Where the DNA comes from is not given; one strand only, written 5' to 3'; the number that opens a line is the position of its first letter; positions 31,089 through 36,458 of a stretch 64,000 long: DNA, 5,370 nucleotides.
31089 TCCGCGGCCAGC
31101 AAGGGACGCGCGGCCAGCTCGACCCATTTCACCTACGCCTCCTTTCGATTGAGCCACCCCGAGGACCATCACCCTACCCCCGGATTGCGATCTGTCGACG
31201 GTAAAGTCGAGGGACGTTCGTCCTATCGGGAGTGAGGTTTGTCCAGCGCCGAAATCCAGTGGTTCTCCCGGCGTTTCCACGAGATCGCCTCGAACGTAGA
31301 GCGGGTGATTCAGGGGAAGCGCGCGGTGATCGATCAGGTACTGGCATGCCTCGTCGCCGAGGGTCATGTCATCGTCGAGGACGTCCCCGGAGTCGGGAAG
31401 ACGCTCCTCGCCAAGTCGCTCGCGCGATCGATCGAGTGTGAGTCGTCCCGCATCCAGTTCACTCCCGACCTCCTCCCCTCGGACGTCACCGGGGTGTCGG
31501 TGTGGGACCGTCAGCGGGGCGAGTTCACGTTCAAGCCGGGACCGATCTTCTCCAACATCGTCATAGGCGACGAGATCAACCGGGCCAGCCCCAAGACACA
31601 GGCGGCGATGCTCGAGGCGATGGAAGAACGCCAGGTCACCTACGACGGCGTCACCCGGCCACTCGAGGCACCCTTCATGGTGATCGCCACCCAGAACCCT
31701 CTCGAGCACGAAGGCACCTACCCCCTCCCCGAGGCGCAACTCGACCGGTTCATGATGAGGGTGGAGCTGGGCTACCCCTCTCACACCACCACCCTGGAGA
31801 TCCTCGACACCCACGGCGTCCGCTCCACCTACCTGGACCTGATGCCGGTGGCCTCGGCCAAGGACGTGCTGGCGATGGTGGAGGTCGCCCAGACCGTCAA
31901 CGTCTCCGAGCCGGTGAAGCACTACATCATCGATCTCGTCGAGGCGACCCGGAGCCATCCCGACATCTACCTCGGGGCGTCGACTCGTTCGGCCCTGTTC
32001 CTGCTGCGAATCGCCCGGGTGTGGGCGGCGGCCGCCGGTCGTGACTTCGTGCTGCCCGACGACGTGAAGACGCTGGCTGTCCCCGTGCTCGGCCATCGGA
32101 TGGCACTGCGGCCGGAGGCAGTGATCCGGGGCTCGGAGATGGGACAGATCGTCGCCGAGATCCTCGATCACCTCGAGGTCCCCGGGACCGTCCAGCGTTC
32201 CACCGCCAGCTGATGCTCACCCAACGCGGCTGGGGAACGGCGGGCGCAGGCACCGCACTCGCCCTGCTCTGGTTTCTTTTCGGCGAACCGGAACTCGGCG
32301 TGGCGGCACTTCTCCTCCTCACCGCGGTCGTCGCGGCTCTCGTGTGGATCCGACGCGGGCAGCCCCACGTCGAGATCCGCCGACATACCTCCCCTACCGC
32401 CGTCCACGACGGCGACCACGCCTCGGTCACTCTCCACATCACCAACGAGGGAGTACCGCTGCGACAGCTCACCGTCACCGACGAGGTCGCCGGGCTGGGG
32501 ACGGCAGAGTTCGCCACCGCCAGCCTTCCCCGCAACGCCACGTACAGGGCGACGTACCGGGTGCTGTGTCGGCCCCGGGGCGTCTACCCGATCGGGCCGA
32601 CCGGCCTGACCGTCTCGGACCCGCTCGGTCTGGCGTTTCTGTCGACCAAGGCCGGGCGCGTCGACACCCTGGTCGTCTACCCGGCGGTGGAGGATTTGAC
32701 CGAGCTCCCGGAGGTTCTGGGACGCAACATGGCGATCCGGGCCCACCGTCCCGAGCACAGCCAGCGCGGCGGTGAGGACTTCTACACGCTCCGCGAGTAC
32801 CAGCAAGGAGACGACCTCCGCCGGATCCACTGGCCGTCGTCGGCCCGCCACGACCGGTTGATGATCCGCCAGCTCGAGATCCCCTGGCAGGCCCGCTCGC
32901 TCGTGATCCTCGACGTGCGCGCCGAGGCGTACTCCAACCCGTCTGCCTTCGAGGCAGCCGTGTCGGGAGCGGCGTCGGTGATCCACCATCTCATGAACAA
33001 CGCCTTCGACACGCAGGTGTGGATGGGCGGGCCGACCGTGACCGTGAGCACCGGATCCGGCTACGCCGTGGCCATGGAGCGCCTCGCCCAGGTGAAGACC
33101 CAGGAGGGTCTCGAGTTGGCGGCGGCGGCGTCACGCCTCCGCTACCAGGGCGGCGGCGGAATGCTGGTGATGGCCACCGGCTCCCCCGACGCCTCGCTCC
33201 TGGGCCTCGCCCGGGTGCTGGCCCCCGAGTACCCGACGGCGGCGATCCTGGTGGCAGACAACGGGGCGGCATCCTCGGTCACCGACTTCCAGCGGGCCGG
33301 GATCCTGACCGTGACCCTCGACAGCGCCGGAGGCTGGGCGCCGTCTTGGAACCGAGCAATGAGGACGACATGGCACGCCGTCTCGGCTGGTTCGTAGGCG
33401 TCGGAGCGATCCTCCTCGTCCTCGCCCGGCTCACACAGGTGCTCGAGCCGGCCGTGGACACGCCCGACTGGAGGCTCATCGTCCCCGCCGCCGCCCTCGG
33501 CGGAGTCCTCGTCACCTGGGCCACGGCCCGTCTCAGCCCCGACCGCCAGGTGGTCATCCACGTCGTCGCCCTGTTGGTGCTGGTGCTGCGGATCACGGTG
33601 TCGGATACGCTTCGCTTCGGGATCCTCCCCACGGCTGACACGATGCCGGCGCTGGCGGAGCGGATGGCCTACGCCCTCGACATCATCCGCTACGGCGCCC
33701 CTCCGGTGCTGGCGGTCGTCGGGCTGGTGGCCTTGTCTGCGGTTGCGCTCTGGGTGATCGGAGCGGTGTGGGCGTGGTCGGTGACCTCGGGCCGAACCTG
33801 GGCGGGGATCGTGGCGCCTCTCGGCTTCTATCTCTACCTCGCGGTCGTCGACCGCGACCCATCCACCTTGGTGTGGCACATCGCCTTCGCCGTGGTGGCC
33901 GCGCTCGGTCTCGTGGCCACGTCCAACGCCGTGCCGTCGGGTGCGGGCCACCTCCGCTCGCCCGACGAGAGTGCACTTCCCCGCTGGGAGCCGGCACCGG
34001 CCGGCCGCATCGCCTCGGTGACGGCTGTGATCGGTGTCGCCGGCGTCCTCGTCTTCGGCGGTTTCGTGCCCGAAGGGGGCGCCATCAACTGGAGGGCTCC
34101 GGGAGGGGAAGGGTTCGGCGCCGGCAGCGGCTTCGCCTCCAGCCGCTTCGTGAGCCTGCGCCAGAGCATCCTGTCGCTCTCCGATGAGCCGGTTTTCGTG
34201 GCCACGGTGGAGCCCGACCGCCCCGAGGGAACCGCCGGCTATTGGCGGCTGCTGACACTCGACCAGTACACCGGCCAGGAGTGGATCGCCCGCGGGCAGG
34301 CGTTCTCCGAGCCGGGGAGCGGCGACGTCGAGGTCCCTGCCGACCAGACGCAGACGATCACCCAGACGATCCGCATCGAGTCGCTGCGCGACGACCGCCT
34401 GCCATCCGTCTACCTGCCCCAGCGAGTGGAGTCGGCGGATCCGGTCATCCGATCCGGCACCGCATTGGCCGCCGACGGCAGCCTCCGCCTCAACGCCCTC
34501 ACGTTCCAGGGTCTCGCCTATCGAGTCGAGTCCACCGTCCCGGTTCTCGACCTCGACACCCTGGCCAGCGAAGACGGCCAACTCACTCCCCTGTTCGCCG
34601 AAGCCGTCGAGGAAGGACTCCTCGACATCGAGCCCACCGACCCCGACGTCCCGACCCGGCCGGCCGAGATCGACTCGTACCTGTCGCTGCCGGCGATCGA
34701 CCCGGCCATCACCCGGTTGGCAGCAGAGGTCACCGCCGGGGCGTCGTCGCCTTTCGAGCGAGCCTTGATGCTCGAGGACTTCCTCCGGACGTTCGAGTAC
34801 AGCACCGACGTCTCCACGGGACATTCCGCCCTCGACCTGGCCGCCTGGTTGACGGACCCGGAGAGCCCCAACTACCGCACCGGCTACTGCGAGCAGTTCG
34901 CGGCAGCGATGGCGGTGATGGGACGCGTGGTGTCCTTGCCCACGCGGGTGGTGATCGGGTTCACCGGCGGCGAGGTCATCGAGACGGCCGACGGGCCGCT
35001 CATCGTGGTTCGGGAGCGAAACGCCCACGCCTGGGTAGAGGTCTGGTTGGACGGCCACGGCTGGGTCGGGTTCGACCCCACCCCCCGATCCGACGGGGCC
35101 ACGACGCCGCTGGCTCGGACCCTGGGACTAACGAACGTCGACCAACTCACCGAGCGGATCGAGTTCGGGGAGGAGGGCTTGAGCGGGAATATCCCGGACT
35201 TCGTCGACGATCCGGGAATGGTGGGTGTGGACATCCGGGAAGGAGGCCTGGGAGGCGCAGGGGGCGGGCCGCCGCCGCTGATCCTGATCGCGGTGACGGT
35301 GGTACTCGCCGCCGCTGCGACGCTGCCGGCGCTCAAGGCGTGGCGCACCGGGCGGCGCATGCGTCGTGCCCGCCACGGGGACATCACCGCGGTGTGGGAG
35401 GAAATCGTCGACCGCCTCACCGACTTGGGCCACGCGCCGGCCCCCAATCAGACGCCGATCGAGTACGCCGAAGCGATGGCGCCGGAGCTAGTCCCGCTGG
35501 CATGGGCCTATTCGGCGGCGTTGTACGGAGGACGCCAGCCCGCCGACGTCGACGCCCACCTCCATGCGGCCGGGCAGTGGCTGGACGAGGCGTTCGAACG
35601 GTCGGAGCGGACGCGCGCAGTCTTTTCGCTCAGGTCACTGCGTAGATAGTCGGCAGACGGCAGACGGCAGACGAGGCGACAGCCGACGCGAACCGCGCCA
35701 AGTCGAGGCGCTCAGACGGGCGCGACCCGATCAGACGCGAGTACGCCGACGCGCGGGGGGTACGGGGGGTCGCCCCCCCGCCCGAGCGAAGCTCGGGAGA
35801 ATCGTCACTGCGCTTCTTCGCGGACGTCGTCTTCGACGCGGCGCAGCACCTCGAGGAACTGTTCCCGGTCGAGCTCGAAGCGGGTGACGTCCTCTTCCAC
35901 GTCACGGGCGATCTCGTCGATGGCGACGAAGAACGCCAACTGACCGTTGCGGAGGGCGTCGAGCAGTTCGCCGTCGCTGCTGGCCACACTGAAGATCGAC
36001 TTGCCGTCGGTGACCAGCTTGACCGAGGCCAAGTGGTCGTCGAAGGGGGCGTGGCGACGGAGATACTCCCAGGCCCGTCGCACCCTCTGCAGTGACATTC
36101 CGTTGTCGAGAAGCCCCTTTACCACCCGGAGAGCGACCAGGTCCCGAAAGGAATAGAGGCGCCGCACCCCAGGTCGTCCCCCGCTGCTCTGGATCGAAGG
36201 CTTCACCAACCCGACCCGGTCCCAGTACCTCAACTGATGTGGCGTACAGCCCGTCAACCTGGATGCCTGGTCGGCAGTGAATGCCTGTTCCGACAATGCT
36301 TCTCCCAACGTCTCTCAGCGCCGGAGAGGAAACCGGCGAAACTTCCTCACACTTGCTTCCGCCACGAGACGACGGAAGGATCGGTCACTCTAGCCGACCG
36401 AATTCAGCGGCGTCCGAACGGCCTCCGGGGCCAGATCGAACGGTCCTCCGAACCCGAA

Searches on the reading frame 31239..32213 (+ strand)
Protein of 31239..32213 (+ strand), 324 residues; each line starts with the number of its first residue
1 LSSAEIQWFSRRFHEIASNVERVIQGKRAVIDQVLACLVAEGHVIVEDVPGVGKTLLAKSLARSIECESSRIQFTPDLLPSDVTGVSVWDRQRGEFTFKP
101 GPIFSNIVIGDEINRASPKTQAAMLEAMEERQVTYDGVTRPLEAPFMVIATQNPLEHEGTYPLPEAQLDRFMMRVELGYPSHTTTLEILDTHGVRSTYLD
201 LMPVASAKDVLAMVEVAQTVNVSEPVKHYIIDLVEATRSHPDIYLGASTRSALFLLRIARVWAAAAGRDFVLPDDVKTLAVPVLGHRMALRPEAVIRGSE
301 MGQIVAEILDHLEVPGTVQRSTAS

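Call 24: find_encoding_contigs(protein=window:31239-32213:+, flank=10000, max_places=10)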
Protein window:31239-32213:+ (324 aa): 21 contigs read that carry it; 10 places shown.
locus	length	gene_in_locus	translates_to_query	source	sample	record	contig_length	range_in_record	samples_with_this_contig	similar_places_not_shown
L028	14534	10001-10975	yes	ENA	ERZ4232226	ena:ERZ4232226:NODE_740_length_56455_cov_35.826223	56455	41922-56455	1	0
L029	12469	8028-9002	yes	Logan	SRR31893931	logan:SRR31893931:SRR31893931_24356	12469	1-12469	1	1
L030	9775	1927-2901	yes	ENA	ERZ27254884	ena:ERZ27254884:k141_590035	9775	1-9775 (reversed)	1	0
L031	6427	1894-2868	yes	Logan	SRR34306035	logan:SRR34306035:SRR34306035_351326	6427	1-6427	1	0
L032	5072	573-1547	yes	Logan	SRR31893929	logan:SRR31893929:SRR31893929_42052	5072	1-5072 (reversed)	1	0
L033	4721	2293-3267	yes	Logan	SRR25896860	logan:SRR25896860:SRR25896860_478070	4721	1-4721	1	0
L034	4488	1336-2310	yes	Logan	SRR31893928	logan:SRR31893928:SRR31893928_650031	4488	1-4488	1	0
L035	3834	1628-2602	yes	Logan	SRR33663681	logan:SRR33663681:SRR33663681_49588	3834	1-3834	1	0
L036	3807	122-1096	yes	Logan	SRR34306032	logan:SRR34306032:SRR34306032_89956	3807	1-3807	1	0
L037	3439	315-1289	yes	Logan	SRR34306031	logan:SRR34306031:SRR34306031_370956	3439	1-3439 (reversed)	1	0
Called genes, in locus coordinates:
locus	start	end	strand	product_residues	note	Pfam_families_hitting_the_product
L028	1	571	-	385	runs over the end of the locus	PF01098:FTSW_RODA_SPOVE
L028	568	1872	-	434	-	PF21799:MurD-like_N (weak), PF08245:Mur_ligase_M, PF02875:Mur_ligase_C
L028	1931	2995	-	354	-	PF10555:MraY_sig1 (weak), PF00953:Glycos_transf_4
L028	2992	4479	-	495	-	PF01225:Mur_ligase (weak), PF08245:Mur_ligase_M, PF02875:Mur_ligase_C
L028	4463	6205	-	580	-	PF03717:PBP_dimer, PF00905:Transpeptidase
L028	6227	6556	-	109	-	PF04977:DivIC (weak)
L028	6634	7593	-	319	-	PF01795:Methyltransf_5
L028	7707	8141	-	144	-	PF02381:MraZ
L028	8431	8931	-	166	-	PF01844:HNH, PF13395:HNH_4 (weak), PF14279:HNH_5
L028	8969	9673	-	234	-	-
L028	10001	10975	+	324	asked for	PF20030:bpMoxR, PF00493:MCM (faint), PF00004:AAA (faint), PF07726:AAA_3, PF07728:AAA_5, PF17863:AAA_lid_2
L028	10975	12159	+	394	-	PF01882:DUF58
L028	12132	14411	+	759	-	PF11992:TgpA_N, PF01841:Transglut_core, PF13559:DUF4129 (weak)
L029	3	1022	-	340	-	?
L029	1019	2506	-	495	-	PF01225:Mur_ligase (weak), PF08245:Mur_ligase_M, PF02875:Mur_ligase_C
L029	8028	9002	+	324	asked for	PF20030:bpMoxR, PF00493:MCM (faint), PF00004:AAA (faint), PF07726:AAA_3, PF07728:AAA_5, PF17863:AAA_lid_2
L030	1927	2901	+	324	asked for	PF20030:bpMoxR, PF00493:MCM (faint), PF00004:AAA (faint), PF07726:AAA_3, PF07728:AAA_5, PF17863:AAA_lid_2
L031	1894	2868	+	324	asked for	PF20030:bpMoxR, PF00493:MCM (faint), PF00004:AAA (faint), PF07726:AAA_3, PF07728:AAA_5, PF17863:AAA_lid_2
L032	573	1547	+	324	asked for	PF20030:bpMoxR, PF00493:MCM (faint), PF00004:AAA (faint), PF07726:AAA_3, PF07728:AAA_5, PF17863:AAA_lid_2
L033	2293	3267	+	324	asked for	PF20030:bpMoxR, PF00493:MCM (faint), PF00004:AAA (faint), PF07726:AAA_3, PF07728:AAA_5, PF17863:AAA_lid_2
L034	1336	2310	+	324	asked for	PF20030:bpMoxR, PF00493:MCM (faint), PF00004:AAA (faint), PF07726:AAA_3, PF07728:AAA_5, PF17863:AAA_lid_2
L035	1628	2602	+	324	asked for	PF20030:bpMoxR, PF00493:MCM (faint), PF00004:AAA (faint), PF07726:AAA_3, PF07728:AAA_5, PF17863:AAA_lid_2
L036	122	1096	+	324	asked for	PF20030:bpMoxR, PF00493:MCM (faint), PF00004:AAA (faint), PF07726:AAA_3, PF07728:AAA_5, PF17863:AAA_lid_2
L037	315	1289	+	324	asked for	PF20030:bpMoxR, PF00493:MCM (faint), PF00004:AAA (faint), PF07726:AAA_3, PF07728:AAA_5, PF17863:AAA_lid_2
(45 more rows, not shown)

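Call 32: search_protein_families(library=ncbifam, proteins=[P0121], max_evalue=0.001)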
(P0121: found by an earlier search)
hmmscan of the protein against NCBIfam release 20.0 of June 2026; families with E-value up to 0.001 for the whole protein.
P0121 (583 aa): 5 families
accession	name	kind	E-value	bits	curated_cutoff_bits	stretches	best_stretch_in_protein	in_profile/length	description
TIGR02094.1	more_P_ylases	subfamily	2.9e-170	568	191.7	1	95-580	1-492/600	alpha-glucan family phosphorylase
NF041129.1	maldex_phorlase_Thcocales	equivalog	1.1e-158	529.9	1500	1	2-581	6-584/816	maltodextrin phosphorylase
TIGR02093.1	P_ylase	subfamily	7.4e-16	57.4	552.9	2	343-573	413-644/804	glycogen/starch/alpha-glucan family phosphorylase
NF011561.0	PRK14985.1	equivalog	5.6e-07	28.2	1273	0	110-159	111-159/800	maltodextrin phosphorylase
NF011562.0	PRK14986.1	equivalog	9.3e-06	24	1546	0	110-156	121-166/815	glycogen phosphorylase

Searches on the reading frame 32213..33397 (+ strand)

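Call 21: search_protein_families(library=pfam, proteins=[window:32213-33397:+], max_evalue=0.001)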
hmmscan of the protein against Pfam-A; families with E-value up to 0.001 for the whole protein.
window:32213-33397:+ (394 aa): 1 family
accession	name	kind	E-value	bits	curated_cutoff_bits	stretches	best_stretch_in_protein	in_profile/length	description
PF01882.25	DUF58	-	5.6e-10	39.2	23.4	1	193-264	2-76/216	Protein of unknown function DUF58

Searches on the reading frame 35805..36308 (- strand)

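Call 21: search_protein_families(library=pfam, proteins=[window:35805-36308:-], max_evalue=0.001)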
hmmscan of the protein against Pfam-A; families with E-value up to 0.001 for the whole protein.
window:35805-36308:- (167 aa): 2 families
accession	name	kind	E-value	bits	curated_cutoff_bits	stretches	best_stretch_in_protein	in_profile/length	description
PF13411.12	MerR_1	-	7.6e-18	64.8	21.6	1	10-79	1-65/69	MerR HTH family regulatory protein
PF00376.29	MerR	-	2.5e-09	37.2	28.2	1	14-45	4-35/38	MerR family regulatory protein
